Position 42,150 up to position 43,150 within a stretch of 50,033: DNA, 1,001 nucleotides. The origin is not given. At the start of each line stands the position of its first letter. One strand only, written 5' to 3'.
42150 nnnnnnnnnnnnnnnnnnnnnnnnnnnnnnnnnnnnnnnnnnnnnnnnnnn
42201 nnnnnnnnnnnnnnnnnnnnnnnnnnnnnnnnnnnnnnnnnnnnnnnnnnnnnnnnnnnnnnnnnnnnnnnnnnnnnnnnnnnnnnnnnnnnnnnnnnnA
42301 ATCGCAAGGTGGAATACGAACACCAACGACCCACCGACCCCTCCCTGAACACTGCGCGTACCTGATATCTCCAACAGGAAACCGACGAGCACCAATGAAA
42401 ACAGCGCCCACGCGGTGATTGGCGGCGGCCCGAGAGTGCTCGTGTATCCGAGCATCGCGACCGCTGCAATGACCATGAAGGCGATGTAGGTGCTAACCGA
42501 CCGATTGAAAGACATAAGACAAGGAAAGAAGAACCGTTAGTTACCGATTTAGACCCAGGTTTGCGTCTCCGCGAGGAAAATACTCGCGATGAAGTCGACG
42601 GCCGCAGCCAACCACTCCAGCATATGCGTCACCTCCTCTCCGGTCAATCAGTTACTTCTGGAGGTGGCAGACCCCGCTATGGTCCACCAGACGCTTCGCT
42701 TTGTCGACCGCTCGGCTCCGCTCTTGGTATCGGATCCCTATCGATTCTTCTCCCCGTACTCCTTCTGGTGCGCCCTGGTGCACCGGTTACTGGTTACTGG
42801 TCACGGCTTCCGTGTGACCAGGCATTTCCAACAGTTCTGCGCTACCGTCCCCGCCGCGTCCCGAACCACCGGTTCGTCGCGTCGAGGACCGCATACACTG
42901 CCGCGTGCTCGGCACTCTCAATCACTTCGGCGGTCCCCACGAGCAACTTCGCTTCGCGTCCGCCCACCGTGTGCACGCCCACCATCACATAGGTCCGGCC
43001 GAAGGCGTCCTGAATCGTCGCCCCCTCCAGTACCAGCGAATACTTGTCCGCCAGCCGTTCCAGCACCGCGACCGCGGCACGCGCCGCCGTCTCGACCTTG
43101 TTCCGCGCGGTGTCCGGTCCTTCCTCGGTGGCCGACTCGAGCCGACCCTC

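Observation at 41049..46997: Candidate redox-to-c-di-GMP signalling cassette: pseudo-receiver sigma54 activator, Fe-S/GGDEF, unknown two-domain protein, membrane HD-GYP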

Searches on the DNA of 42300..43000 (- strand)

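Call 9: search_rna_families(source=window, start=42300, end=43000, threshold=evalue, max_evalue=10)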
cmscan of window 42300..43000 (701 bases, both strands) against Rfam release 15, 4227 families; matches with E-value up to 10: 0.
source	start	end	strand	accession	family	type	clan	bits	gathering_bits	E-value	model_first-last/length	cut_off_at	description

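Call 46: build_rna_model(alignment_id=A3, structure=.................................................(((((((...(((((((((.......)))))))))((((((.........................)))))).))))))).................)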
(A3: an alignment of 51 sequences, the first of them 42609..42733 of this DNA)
Model R1 built from alignment A3 (51 sequences, 146 columns); structure: as given.
model positions 127; base pairs 22; branch points 1; effective number of sequences 3.98; information 0.59 bits per position. Calibrated on 0.2 Mb of random sequence (short: E-values are rough).
structure used (alignment columns):
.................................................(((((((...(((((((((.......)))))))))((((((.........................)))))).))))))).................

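Call 47: search_with_rna_model(model_id=R1, sources=[window, L001, L002, L003, L004, L005, L006, L007, L008, L009, L010, L011, L012, L013, L014, L015, L016, L017, L018, L019, L020, L021, L022, L023, L024, L025, L026, L027, L028, L029, L030, L031, L032, L033, L034, L035, L036, L037, L038, L039, L040, L041, L042, L043, L044, L045, L046, L047, L048, L049, L050, L051, L052, L053, L054, L055, L056, L057, L058, L059, L060, L061, L062, L063, L064, L065, L066, L067, L068, L069, L070, L071, L072, L073, L074, L075, L076, L077, L078, L079, L080, L081, L082, L083, L084], max_evalue=1)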
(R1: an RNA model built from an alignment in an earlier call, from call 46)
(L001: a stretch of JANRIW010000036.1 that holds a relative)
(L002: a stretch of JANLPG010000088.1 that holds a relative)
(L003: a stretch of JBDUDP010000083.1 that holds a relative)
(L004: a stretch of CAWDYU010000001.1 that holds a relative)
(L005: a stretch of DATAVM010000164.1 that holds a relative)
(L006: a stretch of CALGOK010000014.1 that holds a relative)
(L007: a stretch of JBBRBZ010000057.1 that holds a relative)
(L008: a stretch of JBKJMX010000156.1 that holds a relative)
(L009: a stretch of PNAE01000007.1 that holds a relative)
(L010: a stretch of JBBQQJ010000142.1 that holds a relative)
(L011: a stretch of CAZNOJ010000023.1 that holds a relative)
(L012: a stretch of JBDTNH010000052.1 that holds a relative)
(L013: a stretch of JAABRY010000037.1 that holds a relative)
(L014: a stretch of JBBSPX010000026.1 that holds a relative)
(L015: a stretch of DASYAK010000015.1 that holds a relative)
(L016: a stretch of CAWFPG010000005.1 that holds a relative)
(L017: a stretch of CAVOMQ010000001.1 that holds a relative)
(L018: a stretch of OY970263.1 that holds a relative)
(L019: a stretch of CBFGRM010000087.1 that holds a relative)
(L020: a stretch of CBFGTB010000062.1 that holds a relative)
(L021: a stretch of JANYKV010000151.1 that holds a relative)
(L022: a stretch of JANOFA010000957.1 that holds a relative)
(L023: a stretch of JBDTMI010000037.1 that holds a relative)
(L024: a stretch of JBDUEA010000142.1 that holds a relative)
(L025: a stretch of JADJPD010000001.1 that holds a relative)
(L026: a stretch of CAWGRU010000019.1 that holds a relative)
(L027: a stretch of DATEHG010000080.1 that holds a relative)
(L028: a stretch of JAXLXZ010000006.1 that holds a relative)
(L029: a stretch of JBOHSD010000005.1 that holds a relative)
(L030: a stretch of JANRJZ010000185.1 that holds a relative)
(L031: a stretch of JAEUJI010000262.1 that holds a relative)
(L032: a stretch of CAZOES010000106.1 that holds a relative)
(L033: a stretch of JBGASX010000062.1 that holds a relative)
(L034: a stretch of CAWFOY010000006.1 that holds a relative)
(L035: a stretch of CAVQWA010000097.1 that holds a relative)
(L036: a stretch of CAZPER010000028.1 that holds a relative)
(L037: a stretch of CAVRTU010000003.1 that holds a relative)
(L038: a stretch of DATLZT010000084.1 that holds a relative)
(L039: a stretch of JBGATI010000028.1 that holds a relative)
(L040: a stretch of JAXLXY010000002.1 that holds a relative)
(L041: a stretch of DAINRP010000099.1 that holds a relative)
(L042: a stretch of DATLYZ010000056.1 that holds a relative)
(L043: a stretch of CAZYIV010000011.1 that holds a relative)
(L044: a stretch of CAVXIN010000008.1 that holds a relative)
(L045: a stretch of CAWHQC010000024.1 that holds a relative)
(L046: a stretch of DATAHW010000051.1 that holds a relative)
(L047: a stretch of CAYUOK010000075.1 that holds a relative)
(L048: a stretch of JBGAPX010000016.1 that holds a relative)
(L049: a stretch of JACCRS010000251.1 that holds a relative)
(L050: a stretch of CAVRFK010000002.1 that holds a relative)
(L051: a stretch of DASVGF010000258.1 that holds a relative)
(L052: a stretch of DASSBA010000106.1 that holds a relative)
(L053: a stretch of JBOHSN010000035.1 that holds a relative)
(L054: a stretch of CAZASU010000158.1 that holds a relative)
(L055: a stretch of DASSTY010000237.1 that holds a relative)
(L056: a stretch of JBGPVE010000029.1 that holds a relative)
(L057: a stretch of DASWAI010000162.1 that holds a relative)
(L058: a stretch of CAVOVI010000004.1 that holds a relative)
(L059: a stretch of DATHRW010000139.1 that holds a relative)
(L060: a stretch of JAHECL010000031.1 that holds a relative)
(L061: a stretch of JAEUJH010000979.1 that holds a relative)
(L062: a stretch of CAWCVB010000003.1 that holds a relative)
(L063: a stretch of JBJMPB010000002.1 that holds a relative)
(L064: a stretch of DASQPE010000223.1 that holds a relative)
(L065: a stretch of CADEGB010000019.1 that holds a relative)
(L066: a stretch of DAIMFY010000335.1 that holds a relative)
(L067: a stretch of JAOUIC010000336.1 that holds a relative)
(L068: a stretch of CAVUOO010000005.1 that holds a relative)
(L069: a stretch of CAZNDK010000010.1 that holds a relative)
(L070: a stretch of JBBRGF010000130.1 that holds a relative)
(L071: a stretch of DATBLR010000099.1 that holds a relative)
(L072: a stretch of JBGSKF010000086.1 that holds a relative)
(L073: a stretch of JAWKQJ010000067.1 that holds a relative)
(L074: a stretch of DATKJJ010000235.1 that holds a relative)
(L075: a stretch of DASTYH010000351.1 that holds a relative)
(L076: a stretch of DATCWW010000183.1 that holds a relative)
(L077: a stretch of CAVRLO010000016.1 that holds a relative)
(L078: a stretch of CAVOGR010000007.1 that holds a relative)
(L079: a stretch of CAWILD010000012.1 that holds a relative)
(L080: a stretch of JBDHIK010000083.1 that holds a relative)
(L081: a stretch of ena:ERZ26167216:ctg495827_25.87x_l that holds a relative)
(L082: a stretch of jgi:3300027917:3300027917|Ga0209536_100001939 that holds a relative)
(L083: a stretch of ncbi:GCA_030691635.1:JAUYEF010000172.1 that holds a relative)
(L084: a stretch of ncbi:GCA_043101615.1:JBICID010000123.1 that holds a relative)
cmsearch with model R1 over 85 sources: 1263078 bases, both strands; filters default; matches with E-value up to 1: 86.
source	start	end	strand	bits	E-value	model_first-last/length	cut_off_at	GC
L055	9470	9597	+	116.4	3.3e-30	1-127/127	no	0.57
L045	10912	11037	+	115.2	7.2e-30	1-127/127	no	0.56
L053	10764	10890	+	114.9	8.4e-30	1-127/127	no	0.64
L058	10783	10906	+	114.4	1.2e-29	1-127/127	no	0.54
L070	1985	2111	+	113.5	2.1e-29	1-127/127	no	0.58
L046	10912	11037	+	113.5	2.1e-29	1-127/127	no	0.57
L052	10877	11002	+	113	3e-29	1-127/127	no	0.56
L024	2276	2401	+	113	3e-29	1-127/127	no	0.59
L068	10855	10983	+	112.6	3.8e-29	1-127/127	no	0.57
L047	6122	6244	+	111.2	9.4e-29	1-127/127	no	0.57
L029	10996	11123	+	110.8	1.2e-28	1-127/127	no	0.57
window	42609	42733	-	110.8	1.2e-28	1-127/127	no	0.59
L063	6214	6339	+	110.2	1.8e-28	1-127/127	no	0.6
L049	2637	2762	+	108.4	5.5e-28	1-127/127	no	0.59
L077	10869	10993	+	108.4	5.8e-28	1-127/127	no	0.58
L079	10869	10993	+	108.4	5.8e-28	1-127/127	no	0.58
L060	10784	10906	+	107.9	7.7e-28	1-127/127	no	0.58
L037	10912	11038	+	107.5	1e-27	1-127/127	no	0.57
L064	10845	10975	+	107.1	1.3e-27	1-127/127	no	0.59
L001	10827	10952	+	107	1.4e-27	1-127/127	no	0.6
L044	10947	11075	+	106.6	1.8e-27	1-127/127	no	0.57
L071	10749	10876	+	106.1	2.5e-27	1-127/127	no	0.56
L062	10836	10965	+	105.7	3.3e-27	1-127/127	no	0.58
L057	9804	9934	+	105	5e-27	1-127/127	no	0.63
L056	10805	10934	+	105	5.1e-27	1-127/127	no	0.61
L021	10796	10924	+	104.6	6.5e-27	1-127/127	no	0.51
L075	9620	9749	+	103.9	1e-26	1-127/127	no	0.62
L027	6232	6359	+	102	3.6e-26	1-127/127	no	0.6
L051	4952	5078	+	101.3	5.6e-26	1-127/127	no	0.57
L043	9541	9670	+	101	6.8e-26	1-127/127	no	0.59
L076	6434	6559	+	100.4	1e-25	1-127/127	no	0.56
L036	10728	10857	+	99.3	2e-25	1-127/127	no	0.6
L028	10820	10946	+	98.8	2.8e-25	1-127/127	no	0.55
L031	10770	10899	+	98.5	3.5e-25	1-127/127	no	0.6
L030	10770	10899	+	98.4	3.7e-25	1-127/127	no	0.6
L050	10888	11017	+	98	4.7e-25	1-127/127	no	0.55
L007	10886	11013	+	97.9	5e-25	1-127/127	no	0.58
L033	10791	10920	+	97.8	5.4e-25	1-127/127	no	0.56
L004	10862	10984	+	97.8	5.4e-25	1-127/127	no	0.6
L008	6682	6805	+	97.6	5.9e-25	1-127/127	no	0.6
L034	10764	10883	+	97.6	6e-25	1-127/127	no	0.61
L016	10830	10952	+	96.4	1.3e-24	1-127/127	no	0.6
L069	9232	9354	+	96.3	1.4e-24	1-127/127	no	0.58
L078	10851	10977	+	96.1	1.6e-24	1-127/127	no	0.59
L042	10873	11002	+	95.9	1.8e-24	1-127/127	no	0.62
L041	10749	10877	+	95.3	2.7e-24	1-127/127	no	0.57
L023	10819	10945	+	95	3.2e-24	1-127/127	no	0.56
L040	10740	10867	+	94.9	3.4e-24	1-127/127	no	0.55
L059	1992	2120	+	94.9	3.5e-24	1-127/127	no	0.59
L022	934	1061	+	94.6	4.3e-24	1-127/127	no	0.56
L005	9135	9258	+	94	6e-24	1-127/127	no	0.56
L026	10787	10915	+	93.5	8.8e-24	1-127/127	no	0.59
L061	4236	4368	+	93.2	1.1e-23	1-127/127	no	0.62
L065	10797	10929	+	93.2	1.1e-23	1-127/127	no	0.62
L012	10818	10940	+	92.9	1.3e-23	1-127/127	no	0.59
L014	3321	3443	+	92.9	1.3e-23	1-127/127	no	0.58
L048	10740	10867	+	92.3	1.9e-23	1-127/127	no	0.58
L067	1643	1771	+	92.2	2e-23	1-127/127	no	0.59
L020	10811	10934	+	92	2.3e-23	1-127/127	no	0.64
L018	10846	10972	+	91.4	3.2e-23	1-127/127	no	0.61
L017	10842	10968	+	91.2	3.7e-23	1-127/127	no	0.61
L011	3718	3842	+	90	8.1e-23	1-127/127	no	0.62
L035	10807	10927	+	89.6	1.1e-22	1-127/127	no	0.64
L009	10979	11104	+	89.2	1.3e-22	1-127/127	no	0.57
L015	10860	10987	+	87.1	5.3e-22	1-127/127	no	0.59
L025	10784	10915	+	83.9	4.3e-21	1-127/127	no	0.59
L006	10828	10951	+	83.8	4.6e-21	1-127/127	no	0.61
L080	10819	10947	+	83.2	6.6e-21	1-127/127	no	0.59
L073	10816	10945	+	82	1.4e-20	1-127/127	no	0.63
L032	10886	11015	+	80.5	3.7e-20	1-127/127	no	0.52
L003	8358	8489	+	80.1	4.8e-20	1-127/127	no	0.58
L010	6668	6788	+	79.9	5.6e-20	1-127/127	no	0.63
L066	2732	2863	+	79.5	7.5e-20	1-127/127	no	0.58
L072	9690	9819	+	79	9.9e-20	1-127/127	no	0.66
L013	4432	4556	+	78.5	1.3e-19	1-127/127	no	0.6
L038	11080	11175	+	63.4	2.4e-15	1-95/127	3'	0.61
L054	4637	4700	+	44.9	3.8e-10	1-62/127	3'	0.62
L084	2741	2846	+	40.6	5.9e-09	1-127/127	no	0.6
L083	8779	8893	+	26.7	4.7e-05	1-127/127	no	0.58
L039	6779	6855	+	23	0.00049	40-116/127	no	0.58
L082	3677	3793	+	22.9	0.00055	1-127/127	no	0.58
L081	8768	8835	+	16.6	0.031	1-127/127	no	0.65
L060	2090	2227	+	15.9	0.048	1-127/127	no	0.7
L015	17258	17341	-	14.8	0.1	1-127/127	no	0.69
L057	8489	8543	+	13.5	0.24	1-127/127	no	0.69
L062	2869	2978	+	12.9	0.35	1-127/127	no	0.7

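Call 56: search_with_rna_model(model_id=R1, sources=[L085, L086, L087, L088], max_evalue=10, filters=off, show_alignments=4)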
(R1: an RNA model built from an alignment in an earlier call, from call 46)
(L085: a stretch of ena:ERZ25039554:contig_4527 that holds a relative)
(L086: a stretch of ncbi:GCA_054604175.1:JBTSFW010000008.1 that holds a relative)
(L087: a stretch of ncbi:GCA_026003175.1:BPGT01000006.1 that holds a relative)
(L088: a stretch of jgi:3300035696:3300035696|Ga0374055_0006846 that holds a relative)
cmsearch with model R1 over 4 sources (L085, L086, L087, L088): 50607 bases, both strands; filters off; matches with E-value up to 10: 26.
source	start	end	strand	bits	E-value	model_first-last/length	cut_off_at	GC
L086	6673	6790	+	9.5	0.13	1-127/127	no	0.52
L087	6738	6821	+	6.7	0.78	1-127/127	no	0.57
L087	7980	8032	+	6.6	0.83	1-127/127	no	0.47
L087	11519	11598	+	6.5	0.89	1-127/127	no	0.6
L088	5258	5308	+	6.1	1.1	1-127/127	no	0.61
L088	5578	5615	+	6.1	1.1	1-127/127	no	0.66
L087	10050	10073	-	5.8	1.4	1-127/127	no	0.54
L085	1437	1520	+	5.1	2.1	1-127/127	no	0.54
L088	3912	4057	-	5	2.3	1-127/127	no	0.53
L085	11592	11637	-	4.5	3.1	1-127/127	no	0.61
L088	6691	6787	+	4.2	3.8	1-127/127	no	0.52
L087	9665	9730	+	4.1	4.1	1-127/127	no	0.59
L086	1512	1566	+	4.1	4.2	1-127/127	no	0.55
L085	7198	7289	-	3.6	5.5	1-127/127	no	0.58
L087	6331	6406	+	3.6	5.5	1-127/127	no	0.59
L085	9533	9547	+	3.6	5.8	52-66/127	no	0.73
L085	11951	11976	-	3.5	6.1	1-127/127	no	0.73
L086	11883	11979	-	3.5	6.1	40-121/127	no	0.57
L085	3341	3349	-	3.4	6.3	55-63/127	no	0.67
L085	1136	1245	+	3.4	6.6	1-127/127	no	0.63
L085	5158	5180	-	3.3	6.9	1-127/127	no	0.57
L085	1682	1730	-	3.3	7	43-109/127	no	0.53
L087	4213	4360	-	3.2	7.4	1-127/127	no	0.61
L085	7922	7942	+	3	8.2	1-127/127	no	0.81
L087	7321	7371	-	2.8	9.5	1-127/127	no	0.57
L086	6556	6574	+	2.7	9.8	50-68/127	no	0.47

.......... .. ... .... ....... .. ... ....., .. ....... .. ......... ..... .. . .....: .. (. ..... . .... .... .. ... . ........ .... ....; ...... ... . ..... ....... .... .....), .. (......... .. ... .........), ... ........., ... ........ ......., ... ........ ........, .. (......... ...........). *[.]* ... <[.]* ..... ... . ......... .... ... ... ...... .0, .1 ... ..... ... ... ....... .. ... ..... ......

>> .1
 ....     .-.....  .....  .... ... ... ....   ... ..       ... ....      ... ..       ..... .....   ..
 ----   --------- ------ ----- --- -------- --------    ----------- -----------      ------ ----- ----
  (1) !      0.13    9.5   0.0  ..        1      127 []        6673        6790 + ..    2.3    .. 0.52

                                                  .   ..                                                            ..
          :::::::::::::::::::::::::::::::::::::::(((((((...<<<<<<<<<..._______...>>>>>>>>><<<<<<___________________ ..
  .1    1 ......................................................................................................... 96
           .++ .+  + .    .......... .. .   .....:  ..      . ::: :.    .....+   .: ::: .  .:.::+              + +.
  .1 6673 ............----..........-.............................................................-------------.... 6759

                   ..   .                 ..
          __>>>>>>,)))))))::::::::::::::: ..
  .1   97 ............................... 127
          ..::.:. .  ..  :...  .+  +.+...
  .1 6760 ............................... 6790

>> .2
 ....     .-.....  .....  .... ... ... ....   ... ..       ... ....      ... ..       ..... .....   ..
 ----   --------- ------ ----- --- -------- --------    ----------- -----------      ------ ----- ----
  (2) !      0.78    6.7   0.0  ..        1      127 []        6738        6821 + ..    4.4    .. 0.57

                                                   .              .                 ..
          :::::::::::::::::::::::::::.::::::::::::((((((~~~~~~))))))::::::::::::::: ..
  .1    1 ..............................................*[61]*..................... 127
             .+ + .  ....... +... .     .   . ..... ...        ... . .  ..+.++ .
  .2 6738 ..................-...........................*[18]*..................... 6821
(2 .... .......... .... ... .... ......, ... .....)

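Call 77: search_with_rna_model(model_id=R1, sources=[L089, L090, L091], max_evalue=1, filters=off, show_alignments=3)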
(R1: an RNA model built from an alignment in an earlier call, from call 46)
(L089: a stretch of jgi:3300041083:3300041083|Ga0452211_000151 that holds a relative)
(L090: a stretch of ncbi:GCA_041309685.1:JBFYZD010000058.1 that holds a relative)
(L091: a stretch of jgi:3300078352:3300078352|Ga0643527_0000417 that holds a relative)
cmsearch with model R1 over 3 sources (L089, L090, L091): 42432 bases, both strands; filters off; matches with E-value up to 1: 5.
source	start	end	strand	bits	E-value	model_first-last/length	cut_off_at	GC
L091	8792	8901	+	23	1.7e-05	1-127/127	no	0.62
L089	8784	8894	+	21.9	3.5e-05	1-127/127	no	0.58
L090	8817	8926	+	20.7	7.5e-05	1-127/127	no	0.6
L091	13800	13841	-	9.4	0.11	1-127/127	no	0.76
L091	2527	2547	+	6.5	0.72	49-69/127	no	0.81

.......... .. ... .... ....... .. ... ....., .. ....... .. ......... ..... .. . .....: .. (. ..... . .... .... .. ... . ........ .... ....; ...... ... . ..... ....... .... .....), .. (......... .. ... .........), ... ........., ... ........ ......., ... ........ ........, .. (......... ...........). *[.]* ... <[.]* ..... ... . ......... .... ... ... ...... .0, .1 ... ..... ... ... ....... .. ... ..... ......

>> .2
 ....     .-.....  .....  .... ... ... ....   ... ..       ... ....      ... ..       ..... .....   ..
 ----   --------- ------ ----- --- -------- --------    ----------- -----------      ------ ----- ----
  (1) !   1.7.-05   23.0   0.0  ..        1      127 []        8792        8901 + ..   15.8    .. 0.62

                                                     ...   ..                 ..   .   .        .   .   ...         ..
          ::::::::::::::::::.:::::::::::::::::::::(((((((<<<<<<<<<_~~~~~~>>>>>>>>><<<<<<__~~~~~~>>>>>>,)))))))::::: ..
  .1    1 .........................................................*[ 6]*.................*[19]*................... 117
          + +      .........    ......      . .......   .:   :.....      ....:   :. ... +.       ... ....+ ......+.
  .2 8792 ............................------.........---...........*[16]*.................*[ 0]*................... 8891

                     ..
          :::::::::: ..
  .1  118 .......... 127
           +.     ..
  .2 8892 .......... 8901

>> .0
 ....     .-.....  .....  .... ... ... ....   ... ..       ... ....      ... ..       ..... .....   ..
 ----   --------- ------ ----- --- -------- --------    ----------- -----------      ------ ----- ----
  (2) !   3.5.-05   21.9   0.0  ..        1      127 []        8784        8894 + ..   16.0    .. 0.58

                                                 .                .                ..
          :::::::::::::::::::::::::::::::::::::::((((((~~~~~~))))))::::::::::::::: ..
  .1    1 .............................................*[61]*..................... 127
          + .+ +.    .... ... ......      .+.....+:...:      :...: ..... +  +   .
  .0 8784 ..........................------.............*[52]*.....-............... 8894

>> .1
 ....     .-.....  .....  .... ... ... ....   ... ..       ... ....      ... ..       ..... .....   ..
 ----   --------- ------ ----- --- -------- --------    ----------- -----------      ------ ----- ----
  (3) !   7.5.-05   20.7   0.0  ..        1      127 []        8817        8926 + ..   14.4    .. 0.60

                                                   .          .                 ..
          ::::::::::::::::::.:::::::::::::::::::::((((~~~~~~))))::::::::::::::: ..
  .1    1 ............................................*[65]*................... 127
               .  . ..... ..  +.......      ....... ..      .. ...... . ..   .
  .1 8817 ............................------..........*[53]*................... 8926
